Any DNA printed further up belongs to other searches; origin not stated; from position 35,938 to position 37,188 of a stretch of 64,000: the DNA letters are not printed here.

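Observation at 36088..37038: Mitochondrial-carrier-family-like membrane protein (eukaryote-type) in a bacterial chromosome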

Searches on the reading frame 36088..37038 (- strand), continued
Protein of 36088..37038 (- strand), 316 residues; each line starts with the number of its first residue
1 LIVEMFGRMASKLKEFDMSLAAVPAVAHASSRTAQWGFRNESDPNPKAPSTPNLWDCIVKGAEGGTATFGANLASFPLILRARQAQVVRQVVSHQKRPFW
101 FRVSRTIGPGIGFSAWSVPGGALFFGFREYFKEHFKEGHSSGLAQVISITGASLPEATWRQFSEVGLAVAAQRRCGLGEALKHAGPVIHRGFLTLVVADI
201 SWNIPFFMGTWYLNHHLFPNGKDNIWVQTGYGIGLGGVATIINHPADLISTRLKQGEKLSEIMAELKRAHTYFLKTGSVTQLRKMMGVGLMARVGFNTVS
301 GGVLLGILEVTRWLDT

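Call 24: find_homologous_proteins(query=A1, max_evalue=0.001)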
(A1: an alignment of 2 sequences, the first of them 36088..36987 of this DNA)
Query A1 (2 sequences) (299 aa, profile of the alignment): 112 proteins with E <= 0.001 among 8000 candidates.
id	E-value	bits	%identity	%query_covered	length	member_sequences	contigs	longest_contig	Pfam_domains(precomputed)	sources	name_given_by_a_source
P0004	1.6e-179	614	25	87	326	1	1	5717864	PF00153.33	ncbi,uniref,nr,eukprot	ncbi:putative mitochondrial carrier protein PET8 [Porphyridium purpureum]|uniref:Putative mitochondr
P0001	1.4e-154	532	100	100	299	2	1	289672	-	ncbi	ncbi:MAG: hypothetical protein AB7F28_03800 [Candidatus Margulisiibacteriota bacterium]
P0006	6.2e-42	162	28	28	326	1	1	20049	PF00153.33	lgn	-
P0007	6.7e-39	152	24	72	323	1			PF00153.33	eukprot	eukprot:CAMPEP_0171455120 /NCGR_PEP_ID=MMETSP0945-20130129/2143_1 /TAXON_ID=109269 /ORGANISM="Vauche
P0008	2.5e-35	140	26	84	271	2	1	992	PF00153.33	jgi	-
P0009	4.2e-35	140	38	7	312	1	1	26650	PF00153.33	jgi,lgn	jgi:solute carrier family 25 S-adenosylmethionine transporter 26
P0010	4.3e-35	140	25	66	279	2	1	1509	PF00153.33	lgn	-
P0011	2.3e-34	137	23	46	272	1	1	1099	PF00153.33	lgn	-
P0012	7.7e-33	132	40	8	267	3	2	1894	PF00153.33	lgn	-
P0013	1.7e-32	131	34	12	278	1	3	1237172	PF00153.33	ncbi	ncbi:putative mitochondrial carrier domain protein [Plasmopara halstedii]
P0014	2.3e-32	131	-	-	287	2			PF00153.33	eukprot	eukprot:Em0001g1755a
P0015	2.4e-32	131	25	67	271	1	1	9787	PF00153.33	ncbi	ncbi:unnamed protein product [Choristocarpus tenellus]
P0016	5.2e-32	129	-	-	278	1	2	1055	PF00153.33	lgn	-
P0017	8.4e-32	129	41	7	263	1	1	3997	PF00153.33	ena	-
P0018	1.5e-31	128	23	41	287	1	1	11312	PF00153.33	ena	-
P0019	6.7e-28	116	20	28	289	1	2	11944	PF00153.33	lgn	-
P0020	1.1e-27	115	23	44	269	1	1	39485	PF00153.33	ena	-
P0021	2.3e-27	114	-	-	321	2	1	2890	PF00153.33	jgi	jgi:solute carrier family 25 (mitochondrial S-adenosylmethionine transporter), member 26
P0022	5.4e-27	113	27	48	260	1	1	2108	PF00153.33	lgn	-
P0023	1.1e-26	112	25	67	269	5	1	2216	PF00153.33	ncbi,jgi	-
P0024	1.5e-26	111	29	25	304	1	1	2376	PF00153.33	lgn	-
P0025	1.6e-26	111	25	66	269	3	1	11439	PF00153.33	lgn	-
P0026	2.3e-26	111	27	52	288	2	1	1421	PF00153.33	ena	-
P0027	1.1e-25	109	23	24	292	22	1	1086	PF00153.33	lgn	-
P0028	1.3e-25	108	39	17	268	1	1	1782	PF00153.33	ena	-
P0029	1.6e-25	108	25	27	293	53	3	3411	PF00153.33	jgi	jgi:solute carrier family 25 S-adenosylmethionine transporter 26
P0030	3.9e-24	104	24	29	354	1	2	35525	PF00153.33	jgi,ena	-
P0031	5.0e-24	103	21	24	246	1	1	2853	PF00153.33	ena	-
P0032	5.8e-24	103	25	24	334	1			PF00153.33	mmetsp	mmetsp:Transcript_1924/g.5841 ORF Transcript_1924/g.5841 Transcript_1924/m.5841 type:complete len:33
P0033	7.8e-24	103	24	26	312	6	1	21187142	PF00153.33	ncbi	ncbi:S-adenosylmethionine carrier 1, chloroplastic/mitochondrial, partial [Cucurbita argyrosperma su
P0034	1.6e-23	102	23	37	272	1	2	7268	PF00153.33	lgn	-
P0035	8.9e-23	99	23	66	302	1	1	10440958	PF00153.33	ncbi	ncbi:hypothetical protein ACFE04_004225 [Oxalis oulophora]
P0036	1.1e-22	99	-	-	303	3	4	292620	PF00153.33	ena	-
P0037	1.7e-22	98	-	-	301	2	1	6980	PF00153.33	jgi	-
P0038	1.8e-22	98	-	-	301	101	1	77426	PF00153.33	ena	-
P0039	2.0e-22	98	25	46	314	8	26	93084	PF00153.33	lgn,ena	-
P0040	1.9e-21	95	-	-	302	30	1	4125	PF00153.33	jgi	-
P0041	5.1e-19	87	38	13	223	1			PF00153.33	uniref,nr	uniref:S-adenosylmethionine mitochondrial carrier protein isoform X5 n=1 Tax=Nyctereutes procyonoide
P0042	5.9e-19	86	31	16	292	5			PF00153.33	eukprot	eukprot:PRCOL_00005214-RA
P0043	8.4e-19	86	-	-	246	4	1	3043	PF00153.33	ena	-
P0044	1.4e-18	85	38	13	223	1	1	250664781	PF00153.33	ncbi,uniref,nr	ncbi:S-adenosylmethionine mitochondrial carrier protein isoform X3 [Choloepus didactylus]|uniref:S-a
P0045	1.2e-17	82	22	46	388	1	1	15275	PF00153.33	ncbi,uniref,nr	ncbi:hypothetical protein MKW94_002183 [Papaver nudicaule]|uniref:Mitochondrial carrier protein n=1 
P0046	2.4e-17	81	48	8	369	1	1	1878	PF00153.33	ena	-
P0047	3.0e-17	81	18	23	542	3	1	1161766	PF00153.33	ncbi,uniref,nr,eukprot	ncbi:adenine nucleotide transporter BT1, chloroplastic/mitochondrial [Selaginella moellendorffii]|un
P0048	9.2e-17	79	26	46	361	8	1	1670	PF00153.33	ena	-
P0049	4.4e-16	77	48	8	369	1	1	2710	PF00153.33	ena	-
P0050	5.5e-16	77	42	8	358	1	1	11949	PF00153.33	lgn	-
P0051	2.5e-15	75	44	14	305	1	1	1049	PF00153.33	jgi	-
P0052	5.3e-15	74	30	13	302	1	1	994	PF00153.33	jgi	jgi:solute carrier family 25 citrate transporter 1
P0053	5.4e-14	70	50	6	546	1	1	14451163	PF00153.33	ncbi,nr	ncbi:hypothetical protein OIU78_013777 [Salix suchowensis]|nr:hypothetical protein OIU78_013777 [Sal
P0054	1.2e-13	69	35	14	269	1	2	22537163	PF00153.33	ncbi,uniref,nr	ncbi:mitochondrial S-adenosylmethionine carrier protein isoform X1 [Denticeps clupeoides]|uniref:S-a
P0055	4.8e-13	67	25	26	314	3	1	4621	PF00153.33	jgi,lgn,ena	jgi:solute carrier family 25 citrate transporter 1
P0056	1.1e-12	66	22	26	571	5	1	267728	PF00153.33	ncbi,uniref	ncbi:S-adenosylmethionine carrier 1, chloroplastic/mitochondrial-like isoform X1 [Bidens hawaiensis]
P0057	1.9e-12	65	22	26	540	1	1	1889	PF00153.33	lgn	-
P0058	2.6e-12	65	67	4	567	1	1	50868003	PF00153.33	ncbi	ncbi:hypothetical protein ACFE04_011522 [Oxalis oulophora]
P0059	4.5e-12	64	39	15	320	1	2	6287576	PF00153.33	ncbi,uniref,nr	ncbi:putative mitochondrial carrier protein (Pet8) [Aspergillus fischeri NRRL 181]|uniref:Mitochondr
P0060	1.2e-11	62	25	54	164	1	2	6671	PF00153.33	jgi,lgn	jgi:solute carrier family 25 S-adenosylmethionine transporter 26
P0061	2.6e-11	61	60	5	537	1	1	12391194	PF00153.33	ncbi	ncbi:unnamed protein product [Withania somnifera]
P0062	3.9e-11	61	-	-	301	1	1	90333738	PF00153.33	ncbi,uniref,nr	ncbi:mitoferrin-like [Canna indica]|uniref:Mitoferrin-like n=1 Tax=Canna indica TaxID=4628 RepID=A0A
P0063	6.5e-11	60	-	-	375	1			PF00153.33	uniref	uniref:Mitochondrial S-adenosylmethionine carrier protein n=1 Tax=Canis lupus familiaris TaxID=9615 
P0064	7.2e-11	60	31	12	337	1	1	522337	PF00153.33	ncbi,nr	ncbi:MAG: Mitochondrial succinate-fumarate transporter [Trichoglossum hirsutum]|nr:MAG: Mitochondria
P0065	9.1e-11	60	36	12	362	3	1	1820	PF00153.33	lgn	-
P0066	1.9e-10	59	33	18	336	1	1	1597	PF00153.33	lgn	-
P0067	2.7e-10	58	26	40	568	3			PF13405.13,PF13499.13,PF00036.39,PF00153.33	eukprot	eukprot:CAMPEP_0114246222 /NCGR_PEP_ID=MMETSP0058-20121206/12338_1 /TAXON_ID=36894 /ORGANISM="Pyrami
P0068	6.0e-10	57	42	8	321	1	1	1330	PF00153.33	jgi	jgi:solute carrier family 25 citrate transporter 1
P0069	1.5e-9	56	37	10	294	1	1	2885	PF00153.33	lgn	-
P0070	2.1e-9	55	38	10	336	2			PF00153.33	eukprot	eukprot:CAMPEP_0184488088 /NCGR_PEP_ID=MMETSP0113_2-20130426/10520_1 /TAXON_ID=91329 /ORGANISM="Norr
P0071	2.1e-9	55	34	20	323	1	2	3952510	PF00153.33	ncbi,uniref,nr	ncbi:succinate/fumarate mitochondrial transporter [Truncatella angustata]|uniref:Succinate/fumarate 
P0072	3.6e-9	54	32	12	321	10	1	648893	PF00153.33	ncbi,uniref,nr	ncbi:mitochondrial uncoupling protein 2 [Saccharata proteae CBS 121410]|uniref:Mitochondrial uncoupl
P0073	4.5e-9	54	37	10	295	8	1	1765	PF00153.33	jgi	jgi:solute carrier family 25 citrate transporter 1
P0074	4.9e-9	54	28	17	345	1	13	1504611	PF04366.18,PF00153.33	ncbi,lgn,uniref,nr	ncbi:LAFE_0F12948g1_1 [Lachancea fermentati]|uniref:LAFE_0F12948g1_1 n=1 Tax=Lachancea fermentati Ta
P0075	8.3e-9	53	46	8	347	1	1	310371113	PF02574.23,PF00153.33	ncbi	ncbi:putative selenocysteine Se-methyltransferase [Helianthus anomalus]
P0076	8.7e-9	53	33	10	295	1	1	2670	PF00153.33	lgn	-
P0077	1.6e-8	52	31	26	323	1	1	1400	PF00153.33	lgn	-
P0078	2.5e-8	52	31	26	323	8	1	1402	PF00153.33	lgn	-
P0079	3.4e-8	51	37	10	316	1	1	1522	PF00153.33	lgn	-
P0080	7.8e-8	50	37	10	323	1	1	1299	PF00153.33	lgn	-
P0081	8.0e-8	50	47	6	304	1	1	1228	PF00153.33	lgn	-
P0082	1.1e-7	49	37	10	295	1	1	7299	PF00153.33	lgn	-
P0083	1.4e-7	49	36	20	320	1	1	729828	PF00153.33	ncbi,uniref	ncbi:Mitochondrial succinate-fumarate transporter [Diatrype stigma]|uniref:Mitochondrial succinate-f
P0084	1.8e-7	49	23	46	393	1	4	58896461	PF00153.33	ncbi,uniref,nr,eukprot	ncbi:S-adenosylmethionine mitochondrial carrier protein isoform X2 [Canis lupus familiaris]|uniref:S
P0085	2.4e-7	48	32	13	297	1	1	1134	PF00153.33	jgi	-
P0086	2.6e-7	48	37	13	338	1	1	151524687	PF00153.33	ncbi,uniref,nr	ncbi:uncharacterized protein [Nicotiana tomentosiformis]|uniref:uncharacterized protein n=1 Tax=Nico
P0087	3.9e-7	48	37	10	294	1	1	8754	PF00153.33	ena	-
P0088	3.9e-7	48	31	12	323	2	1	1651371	PF00153.33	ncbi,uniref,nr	ncbi:putative succinate-fumarate transporter [Coleophoma cylindrospora]|uniref:Putative succinate-fu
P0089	4.8e-7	47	34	26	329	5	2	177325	PF00153.33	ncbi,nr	ncbi:hypothetical protein DL766_008636 [Monosporascus sp. MC13-8B]|nr:hypothetical protein DL763_005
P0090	5.4e-7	47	25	36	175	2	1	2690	PF00153.33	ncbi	ncbi:S-adenosylmethionine transporter, partial [Dispira parvispora]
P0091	6.2e-7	47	37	10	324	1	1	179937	PF00153.33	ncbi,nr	ncbi:hypothetical protein E4U21_004250 [Claviceps maximensis]|nr:hypothetical protein E4U21_004250 [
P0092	6.8e-7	47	27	23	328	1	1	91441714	PF00153.33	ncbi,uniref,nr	ncbi:unnamed protein product [Linum tenue]|uniref:Solute carrier family 25 member 44-like n=2 Tax=Li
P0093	8.1e-7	47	39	13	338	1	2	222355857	PF00153.33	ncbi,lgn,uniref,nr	ncbi:uncharacterized protein LOC107796393 [Nicotiana tabacum]|uniref:Solute carrier family 25 member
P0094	1.7e-6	46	27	23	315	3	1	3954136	PF00153.33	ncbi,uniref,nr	ncbi:uncoupling protein 2 [Volvox africanus]|uniref:Uncoupling protein 2 n=1 Tax=Volvox africanus Ta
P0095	2.5e-6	45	33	12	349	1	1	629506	PF00153.33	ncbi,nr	ncbi:MAG: hypothetical protein M1818_003795 [Claussenomyces sp. TS43310]|nr:MAG: hypothetical protei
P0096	3.2e-6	45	52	7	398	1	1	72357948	PF00153.33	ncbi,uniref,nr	ncbi:hypothetical protein P3X46_030038 [Hevea brasiliensis]|uniref:Uncharacterized protein n=1 Tax=H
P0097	7.2e-6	43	37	10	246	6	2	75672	PF00153.33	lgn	-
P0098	1.0e-5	43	-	-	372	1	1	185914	PF00153.33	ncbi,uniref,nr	ncbi:hypothetical protein Taro_034861 [Colocasia esculenta]|uniref:Mitochondrial carrier protein n=1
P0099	1.1e-5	43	39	12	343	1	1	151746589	PF00153.33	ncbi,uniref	ncbi:hypothetical protein RND81_04G141900 [Saponaria officinalis]|uniref:Solute carrier family 25 me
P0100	2.1e-5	42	38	12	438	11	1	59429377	PF00153.33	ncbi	ncbi:mitochondrial S-adenosylmethionine carrier protein isoform X10 [Canis aureus]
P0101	2.2e-5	42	37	14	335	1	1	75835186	PF00153.33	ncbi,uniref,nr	ncbi:uncharacterized protein LOC132055317 [Lycium ferocissimum]|uniref:uncharacterized protein LOC13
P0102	3.4e-5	41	35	16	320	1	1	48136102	PF00153.33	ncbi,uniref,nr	ncbi:hypothetical protein RHMOL_Rhmol08G0086300 [Rhododendron molle]|uniref:Uncharacterized protein 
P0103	3.9e-5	41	31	16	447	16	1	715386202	PF00153.33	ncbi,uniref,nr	ncbi:solute carrier family 25 member 44-like [Triticum dicoccoides]|uniref:solute carrier family 25 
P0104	6.0e-5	40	29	18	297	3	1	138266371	PF00153.33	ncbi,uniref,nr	ncbi:mitochondrial basic amino acids transporter-related [Holotrichia oblita]|uniref:Mitochondrial b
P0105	6.9e-5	40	-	-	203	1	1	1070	PF00153.33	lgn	-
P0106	9.6e-5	40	-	-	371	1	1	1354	PF00153.33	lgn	-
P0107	1.2e-4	39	44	13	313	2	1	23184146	PF00153.33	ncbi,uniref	ncbi:uncharacterized protein [Aristolochia californica]|uniref:uncharacterized protein isoform X2 n=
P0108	1.9e-4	39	26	29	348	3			PF00153.33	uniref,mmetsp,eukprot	uniref:Mitochondrial carrier protein n=1 Tax=Chlamydomonas leiostraca TaxID=1034604 RepID=A0A7S0R4T1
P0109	3.4e-4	38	-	-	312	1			PF00153.33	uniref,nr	uniref:Mitochondrial YB8B n=1 Tax=Starmerella bombicola TaxID=75736 RepID=A0A6M8YEC9_STABO|nr:mitoch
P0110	3.6e-4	38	57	5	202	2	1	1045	PF00153.33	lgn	-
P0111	6.7e-4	37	55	6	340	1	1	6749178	PF00153.33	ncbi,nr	ncbi:hypothetical protein OEZ86_012746 [Tetradesmus obliquus]|nr:hypothetical protein OEZ86_012746 [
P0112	7.2e-4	37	33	16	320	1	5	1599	PF00153.33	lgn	-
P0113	8.7e-4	37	-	-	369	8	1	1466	PF00153.33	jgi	-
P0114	9.9e-4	36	44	5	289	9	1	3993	PF00153.33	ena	-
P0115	9.9e-4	36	39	12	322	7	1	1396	PF00153.33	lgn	-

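Call 40: predict_structure(alignment_id=A3)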
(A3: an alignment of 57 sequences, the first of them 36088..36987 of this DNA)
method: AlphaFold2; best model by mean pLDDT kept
length: 299 residues; sequences in the alignment: 57
mean_pLDDT: 83.0   pTM: 0.79
mean pLDDT of the five models: 83.0, 80.5, 80.4, 80.1, 80.1
residues with pLDDT >= 90: 146; 70-90: 98; 50-70: 29; < 50: 26
segments of 3 or more residues with pLDDT < 50: 1-23
pLDDT, mean of each block of 10 residues (from residue 1): 41 40 60 84 96 92 80 62 52 80 97 89 85 96 89 87 88 89 96 94 92 97 94 87 92 87 75 88 97 86
secondary structure, 60 per line:
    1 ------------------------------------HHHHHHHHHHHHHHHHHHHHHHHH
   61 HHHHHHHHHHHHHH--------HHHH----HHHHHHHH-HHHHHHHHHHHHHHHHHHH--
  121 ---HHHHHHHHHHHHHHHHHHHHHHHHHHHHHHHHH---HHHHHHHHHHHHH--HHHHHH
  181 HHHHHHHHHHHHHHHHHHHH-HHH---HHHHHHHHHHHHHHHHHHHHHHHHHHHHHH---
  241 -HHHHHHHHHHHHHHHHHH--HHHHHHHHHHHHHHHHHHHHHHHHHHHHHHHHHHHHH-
elements in order: H37-74 H83-86 H91-98 H100-118 H124-156 H160-172 H175-200 H208-237 H242-259 H262-298
